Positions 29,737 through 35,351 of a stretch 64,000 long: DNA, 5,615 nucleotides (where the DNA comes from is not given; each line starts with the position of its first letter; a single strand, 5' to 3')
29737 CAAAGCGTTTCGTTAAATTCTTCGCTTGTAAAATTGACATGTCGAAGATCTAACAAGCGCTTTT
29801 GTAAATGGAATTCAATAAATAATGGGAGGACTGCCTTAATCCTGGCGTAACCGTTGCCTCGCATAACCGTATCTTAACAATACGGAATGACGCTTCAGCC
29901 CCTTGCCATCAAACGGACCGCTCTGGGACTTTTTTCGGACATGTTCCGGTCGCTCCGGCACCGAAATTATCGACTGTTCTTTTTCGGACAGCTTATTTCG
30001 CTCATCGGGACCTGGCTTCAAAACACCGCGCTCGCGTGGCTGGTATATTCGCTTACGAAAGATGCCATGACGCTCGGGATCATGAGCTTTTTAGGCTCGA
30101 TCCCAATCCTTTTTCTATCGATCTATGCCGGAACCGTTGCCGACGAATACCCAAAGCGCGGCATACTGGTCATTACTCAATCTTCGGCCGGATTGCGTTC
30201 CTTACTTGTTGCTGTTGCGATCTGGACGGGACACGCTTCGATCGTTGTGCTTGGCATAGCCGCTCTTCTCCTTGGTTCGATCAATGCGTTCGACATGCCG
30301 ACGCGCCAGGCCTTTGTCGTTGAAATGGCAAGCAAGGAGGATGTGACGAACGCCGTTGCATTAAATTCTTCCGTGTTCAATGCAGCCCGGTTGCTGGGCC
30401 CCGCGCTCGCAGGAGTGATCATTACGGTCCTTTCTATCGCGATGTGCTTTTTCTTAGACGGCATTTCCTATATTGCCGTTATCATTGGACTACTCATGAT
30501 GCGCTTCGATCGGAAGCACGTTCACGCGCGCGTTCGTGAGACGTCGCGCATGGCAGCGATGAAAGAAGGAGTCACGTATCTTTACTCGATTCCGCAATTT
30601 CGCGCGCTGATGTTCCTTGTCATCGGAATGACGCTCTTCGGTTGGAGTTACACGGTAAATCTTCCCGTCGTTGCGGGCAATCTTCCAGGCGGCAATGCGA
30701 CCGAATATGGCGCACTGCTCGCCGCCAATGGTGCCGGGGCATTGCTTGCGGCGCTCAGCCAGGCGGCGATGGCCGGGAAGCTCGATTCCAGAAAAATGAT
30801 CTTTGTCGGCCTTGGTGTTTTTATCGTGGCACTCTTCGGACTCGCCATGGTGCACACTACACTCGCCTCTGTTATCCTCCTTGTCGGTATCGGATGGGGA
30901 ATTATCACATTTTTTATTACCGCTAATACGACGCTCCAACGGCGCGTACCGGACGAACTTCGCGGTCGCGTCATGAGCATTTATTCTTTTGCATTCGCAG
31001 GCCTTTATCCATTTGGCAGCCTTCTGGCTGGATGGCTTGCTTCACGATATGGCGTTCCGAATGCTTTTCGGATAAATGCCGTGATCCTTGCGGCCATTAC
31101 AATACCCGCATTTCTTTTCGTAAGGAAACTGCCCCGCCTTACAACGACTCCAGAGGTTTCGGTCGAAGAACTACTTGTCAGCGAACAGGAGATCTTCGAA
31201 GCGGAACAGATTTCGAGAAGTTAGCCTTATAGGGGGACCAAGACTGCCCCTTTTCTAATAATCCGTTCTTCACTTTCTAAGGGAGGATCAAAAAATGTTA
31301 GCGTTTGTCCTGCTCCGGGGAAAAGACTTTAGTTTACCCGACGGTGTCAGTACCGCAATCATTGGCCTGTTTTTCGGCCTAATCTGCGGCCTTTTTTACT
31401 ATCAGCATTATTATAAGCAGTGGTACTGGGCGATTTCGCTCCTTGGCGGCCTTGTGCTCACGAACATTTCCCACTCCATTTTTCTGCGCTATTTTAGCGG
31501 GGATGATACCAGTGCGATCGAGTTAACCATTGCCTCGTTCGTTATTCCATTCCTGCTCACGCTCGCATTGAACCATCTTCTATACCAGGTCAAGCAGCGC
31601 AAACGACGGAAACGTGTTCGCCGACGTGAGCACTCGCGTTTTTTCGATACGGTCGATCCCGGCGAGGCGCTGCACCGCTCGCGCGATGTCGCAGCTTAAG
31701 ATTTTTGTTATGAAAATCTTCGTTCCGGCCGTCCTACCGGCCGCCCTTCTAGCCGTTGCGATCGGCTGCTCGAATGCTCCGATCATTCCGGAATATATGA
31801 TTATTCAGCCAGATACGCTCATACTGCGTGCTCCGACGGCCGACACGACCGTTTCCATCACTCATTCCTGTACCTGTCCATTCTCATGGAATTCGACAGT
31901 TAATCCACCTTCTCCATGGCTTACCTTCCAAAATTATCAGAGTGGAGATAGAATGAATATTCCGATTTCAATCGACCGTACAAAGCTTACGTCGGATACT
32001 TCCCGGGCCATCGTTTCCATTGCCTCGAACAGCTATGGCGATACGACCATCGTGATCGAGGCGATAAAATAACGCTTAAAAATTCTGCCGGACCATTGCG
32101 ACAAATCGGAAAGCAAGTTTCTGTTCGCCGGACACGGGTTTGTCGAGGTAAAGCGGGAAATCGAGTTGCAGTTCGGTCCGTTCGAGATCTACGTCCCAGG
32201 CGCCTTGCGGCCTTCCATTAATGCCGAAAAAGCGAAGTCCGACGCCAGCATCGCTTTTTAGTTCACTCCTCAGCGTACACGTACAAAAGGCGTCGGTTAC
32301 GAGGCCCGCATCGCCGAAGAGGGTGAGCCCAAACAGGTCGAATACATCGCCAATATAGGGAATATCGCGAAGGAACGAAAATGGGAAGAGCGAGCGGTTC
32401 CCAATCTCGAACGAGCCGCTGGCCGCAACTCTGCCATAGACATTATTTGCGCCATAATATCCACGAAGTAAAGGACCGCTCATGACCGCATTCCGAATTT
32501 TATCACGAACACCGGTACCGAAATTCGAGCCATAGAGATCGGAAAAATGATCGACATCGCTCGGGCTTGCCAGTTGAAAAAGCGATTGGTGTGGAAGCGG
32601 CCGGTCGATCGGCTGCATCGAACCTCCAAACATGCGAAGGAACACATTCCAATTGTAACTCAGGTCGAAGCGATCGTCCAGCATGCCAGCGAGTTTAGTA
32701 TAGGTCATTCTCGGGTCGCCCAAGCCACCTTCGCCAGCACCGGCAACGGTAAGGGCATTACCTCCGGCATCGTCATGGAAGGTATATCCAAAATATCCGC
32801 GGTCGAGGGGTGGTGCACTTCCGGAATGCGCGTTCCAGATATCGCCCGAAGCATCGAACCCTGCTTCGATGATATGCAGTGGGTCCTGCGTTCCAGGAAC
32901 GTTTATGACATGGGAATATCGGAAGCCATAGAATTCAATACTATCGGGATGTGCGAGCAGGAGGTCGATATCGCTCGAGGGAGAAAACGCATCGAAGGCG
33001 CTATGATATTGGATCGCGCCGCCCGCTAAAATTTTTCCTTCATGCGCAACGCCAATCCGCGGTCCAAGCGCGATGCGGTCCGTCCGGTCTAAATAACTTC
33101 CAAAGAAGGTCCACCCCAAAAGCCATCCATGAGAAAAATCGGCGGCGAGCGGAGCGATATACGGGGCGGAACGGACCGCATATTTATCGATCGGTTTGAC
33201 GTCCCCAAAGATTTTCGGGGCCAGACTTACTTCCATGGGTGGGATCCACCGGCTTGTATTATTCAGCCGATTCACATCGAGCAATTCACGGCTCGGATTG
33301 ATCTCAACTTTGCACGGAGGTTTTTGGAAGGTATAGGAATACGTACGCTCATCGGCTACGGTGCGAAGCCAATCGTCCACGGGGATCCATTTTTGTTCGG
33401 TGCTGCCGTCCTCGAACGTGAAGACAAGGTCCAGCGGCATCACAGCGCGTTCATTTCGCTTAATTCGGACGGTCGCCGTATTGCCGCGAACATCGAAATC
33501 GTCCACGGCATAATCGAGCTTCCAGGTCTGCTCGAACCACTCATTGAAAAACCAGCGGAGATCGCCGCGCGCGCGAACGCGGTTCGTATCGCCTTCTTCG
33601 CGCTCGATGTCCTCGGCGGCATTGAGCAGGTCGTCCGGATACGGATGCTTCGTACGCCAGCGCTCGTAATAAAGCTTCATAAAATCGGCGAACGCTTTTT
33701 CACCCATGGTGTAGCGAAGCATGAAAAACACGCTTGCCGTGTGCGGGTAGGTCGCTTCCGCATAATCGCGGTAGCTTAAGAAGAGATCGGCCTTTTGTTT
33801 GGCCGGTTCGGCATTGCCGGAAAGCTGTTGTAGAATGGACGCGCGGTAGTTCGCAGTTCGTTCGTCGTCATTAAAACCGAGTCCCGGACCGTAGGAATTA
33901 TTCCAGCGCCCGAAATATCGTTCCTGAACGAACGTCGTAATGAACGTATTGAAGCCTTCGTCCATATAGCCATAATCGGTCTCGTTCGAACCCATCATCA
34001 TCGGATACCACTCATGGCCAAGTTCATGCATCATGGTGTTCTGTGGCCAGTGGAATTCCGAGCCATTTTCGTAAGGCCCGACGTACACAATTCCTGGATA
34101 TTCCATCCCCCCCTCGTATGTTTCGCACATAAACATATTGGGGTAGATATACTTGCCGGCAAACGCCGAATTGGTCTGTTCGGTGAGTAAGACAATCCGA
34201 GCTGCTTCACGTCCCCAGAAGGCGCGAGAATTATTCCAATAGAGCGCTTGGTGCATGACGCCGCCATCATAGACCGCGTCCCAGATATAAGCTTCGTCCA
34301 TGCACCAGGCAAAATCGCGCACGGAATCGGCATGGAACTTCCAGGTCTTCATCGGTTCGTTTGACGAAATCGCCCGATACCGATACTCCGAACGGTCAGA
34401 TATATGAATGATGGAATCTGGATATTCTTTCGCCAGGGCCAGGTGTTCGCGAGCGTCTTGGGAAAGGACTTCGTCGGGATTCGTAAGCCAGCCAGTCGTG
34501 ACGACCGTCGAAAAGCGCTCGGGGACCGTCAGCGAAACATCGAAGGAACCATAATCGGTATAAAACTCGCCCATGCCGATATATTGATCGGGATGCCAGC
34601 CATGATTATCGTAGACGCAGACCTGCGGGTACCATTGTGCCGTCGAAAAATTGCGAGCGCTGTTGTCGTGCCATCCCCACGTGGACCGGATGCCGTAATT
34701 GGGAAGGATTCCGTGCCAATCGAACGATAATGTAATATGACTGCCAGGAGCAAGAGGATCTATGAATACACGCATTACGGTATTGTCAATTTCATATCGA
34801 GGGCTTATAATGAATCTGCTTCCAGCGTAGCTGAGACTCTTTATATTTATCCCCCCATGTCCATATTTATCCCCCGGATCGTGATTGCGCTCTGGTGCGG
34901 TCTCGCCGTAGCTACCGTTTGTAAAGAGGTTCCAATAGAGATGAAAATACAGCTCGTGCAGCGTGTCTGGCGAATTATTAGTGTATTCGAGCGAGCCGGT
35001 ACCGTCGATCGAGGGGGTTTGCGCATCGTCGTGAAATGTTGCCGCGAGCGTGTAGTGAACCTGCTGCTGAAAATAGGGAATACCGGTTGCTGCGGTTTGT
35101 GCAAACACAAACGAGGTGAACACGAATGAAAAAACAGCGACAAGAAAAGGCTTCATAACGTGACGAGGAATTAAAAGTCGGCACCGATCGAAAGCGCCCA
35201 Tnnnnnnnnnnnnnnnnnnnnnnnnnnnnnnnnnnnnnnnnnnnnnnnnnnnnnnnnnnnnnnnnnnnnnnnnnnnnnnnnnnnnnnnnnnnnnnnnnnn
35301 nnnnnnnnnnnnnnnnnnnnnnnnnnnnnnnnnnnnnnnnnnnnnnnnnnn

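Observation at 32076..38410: Tandem M1 aminopeptidase paralogs carrying a C-terminal Omp85/BamA-like beta-barrel signature, a possible autotransporter-like surface peptidase architecture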

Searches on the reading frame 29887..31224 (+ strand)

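Call 68: search_protein_families(library=pfam, proteins=[window:29887-31224:+], max_evalue=0.001)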
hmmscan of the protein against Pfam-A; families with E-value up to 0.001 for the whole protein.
window:29887-31224:+ (445 aa): 2 families
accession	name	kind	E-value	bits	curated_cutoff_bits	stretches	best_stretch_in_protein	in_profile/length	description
PF05977.19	MFS_3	-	4.9e-62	210.5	27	1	20-420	4-400/524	Transmembrane secretion effector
PF07690.21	MFS_1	-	2.7e-38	132.2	33.4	2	31-371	1-340/347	Major Facilitator Superfamily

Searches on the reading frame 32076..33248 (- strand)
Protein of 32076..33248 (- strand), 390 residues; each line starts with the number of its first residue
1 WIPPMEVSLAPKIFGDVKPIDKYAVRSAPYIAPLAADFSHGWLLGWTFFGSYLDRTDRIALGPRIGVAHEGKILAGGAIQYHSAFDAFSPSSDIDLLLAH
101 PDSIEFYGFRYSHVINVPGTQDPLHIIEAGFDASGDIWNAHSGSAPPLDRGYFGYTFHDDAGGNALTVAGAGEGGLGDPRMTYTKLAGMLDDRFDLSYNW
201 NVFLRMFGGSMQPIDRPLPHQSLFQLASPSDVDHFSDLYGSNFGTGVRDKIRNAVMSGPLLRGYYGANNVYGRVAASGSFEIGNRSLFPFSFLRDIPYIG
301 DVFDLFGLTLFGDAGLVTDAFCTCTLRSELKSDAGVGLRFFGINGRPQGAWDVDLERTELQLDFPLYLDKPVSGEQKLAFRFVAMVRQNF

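Call 72: find_homologous_proteins(query=window:32076-33248:-, max_evalue=0.001)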
Query window:32076-33248:- (390 aa): 2 proteins with E <= 0.001 among 5600 candidates.
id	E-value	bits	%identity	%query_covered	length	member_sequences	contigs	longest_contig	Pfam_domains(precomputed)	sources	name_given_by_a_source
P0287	2.3e-99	351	66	63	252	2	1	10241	-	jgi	jgi:hypothetical protein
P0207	3.7e-85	304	44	100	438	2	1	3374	-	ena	-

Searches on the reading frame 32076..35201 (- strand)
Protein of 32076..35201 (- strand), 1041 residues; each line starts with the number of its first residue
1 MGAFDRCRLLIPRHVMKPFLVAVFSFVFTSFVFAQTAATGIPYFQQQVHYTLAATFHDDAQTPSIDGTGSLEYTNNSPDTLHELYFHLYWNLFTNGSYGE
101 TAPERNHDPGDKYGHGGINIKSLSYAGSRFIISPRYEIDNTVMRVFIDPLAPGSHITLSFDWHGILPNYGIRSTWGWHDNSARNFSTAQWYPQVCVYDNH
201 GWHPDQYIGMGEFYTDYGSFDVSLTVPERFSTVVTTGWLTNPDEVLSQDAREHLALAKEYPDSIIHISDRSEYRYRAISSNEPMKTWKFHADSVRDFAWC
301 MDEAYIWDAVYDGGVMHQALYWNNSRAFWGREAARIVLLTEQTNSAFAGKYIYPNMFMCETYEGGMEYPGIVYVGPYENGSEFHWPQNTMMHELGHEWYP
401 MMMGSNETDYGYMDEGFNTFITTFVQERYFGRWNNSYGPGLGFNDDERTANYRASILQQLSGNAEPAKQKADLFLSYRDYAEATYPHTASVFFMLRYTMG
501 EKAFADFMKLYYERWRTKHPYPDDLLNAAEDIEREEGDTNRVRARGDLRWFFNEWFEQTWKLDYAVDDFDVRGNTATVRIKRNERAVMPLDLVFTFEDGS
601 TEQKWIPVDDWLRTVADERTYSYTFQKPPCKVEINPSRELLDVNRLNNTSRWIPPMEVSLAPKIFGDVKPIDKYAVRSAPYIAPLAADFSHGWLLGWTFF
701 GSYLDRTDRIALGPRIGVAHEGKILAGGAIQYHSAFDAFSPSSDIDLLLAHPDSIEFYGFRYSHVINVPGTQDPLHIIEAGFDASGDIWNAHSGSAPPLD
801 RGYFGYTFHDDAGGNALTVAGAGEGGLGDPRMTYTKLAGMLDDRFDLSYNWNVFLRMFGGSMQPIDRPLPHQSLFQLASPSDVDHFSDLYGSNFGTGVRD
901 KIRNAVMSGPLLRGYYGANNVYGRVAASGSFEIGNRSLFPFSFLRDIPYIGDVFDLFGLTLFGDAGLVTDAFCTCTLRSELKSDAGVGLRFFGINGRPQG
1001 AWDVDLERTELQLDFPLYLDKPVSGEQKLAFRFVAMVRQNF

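Call 5: search_protein_families(library=pfam, proteins=[window:32076-35201:-], max_evalue=1)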
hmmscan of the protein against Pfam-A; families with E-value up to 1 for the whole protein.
window:32076-35201:- (1041 aa): 1 family
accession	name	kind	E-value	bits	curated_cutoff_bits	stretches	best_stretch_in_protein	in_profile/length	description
PF01433.26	Peptidase_M1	-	3.9e-11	43.4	27.7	1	342-555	12-218/218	Peptidase family M1 domain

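Call 6: search_protein_families(library=ncbifam, proteins=[window:32076-35201:-], max_evalue=1)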
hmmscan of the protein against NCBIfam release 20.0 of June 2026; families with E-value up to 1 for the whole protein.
window:32076-35201:- (1041 aa): 2 families
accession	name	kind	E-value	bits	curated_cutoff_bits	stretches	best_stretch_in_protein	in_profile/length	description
TIGR02412.1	pepN_strep_liv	equivalog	0.00057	18.3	591.2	1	356-530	251-424/832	aminopeptidase N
TIGR02411.1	leuko_A4_hydro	equivalog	0.0012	17.7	761.7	1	364-518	257-406/600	leukotriene-A(4) hydrolase/aminopeptidase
